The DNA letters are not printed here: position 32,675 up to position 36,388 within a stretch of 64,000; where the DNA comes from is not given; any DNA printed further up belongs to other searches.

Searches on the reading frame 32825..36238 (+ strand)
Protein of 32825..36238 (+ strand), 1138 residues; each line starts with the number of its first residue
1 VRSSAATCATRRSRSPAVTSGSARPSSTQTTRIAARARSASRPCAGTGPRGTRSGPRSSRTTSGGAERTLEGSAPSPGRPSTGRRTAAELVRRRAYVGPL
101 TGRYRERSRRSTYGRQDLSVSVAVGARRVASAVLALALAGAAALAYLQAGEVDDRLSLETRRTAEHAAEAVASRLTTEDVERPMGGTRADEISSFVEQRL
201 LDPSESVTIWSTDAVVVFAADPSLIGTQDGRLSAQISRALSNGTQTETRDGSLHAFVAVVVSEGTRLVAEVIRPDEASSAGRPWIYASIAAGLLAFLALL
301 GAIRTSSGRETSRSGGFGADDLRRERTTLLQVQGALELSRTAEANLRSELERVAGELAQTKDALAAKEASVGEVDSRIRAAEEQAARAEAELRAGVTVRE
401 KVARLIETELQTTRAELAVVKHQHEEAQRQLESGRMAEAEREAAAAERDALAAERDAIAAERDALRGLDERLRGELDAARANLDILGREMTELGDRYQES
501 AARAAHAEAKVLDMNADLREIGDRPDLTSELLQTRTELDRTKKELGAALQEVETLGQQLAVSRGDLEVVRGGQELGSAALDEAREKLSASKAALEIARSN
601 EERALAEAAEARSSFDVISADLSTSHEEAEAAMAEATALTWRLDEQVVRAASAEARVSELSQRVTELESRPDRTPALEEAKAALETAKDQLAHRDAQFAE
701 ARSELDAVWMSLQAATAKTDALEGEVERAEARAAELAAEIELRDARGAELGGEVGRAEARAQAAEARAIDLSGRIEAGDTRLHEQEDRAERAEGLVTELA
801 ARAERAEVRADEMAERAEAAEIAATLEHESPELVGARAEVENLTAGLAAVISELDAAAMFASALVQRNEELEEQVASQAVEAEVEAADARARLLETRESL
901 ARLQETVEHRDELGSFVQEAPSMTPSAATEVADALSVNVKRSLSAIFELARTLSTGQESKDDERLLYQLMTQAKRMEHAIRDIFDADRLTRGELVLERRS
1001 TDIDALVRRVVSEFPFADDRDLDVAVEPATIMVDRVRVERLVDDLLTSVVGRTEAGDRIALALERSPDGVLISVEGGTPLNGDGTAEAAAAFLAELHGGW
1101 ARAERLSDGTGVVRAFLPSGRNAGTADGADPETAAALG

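Call 44: search_protein_families(library=pfam, proteins=[window:32825-36238:+], max_evalue=0.0001)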
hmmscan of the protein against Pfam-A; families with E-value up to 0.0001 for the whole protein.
window:32825-36238:+ (1138 aa): 0 families

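Call 79: search_protein_families(library=pfam, proteins=[window:32825-36238:+], max_evalue=5)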
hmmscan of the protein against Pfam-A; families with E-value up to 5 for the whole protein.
window:32825-36238:+ (1138 aa): 2 families
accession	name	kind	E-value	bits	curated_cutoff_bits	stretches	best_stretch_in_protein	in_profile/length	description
PF00261.25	Tropomyosin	-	0.0015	18.5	38.6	1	616-821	23-229/242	Tropomyosin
PF05478.16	Prominin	-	0.57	8.6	34.3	1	539-731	228-414/799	Prominin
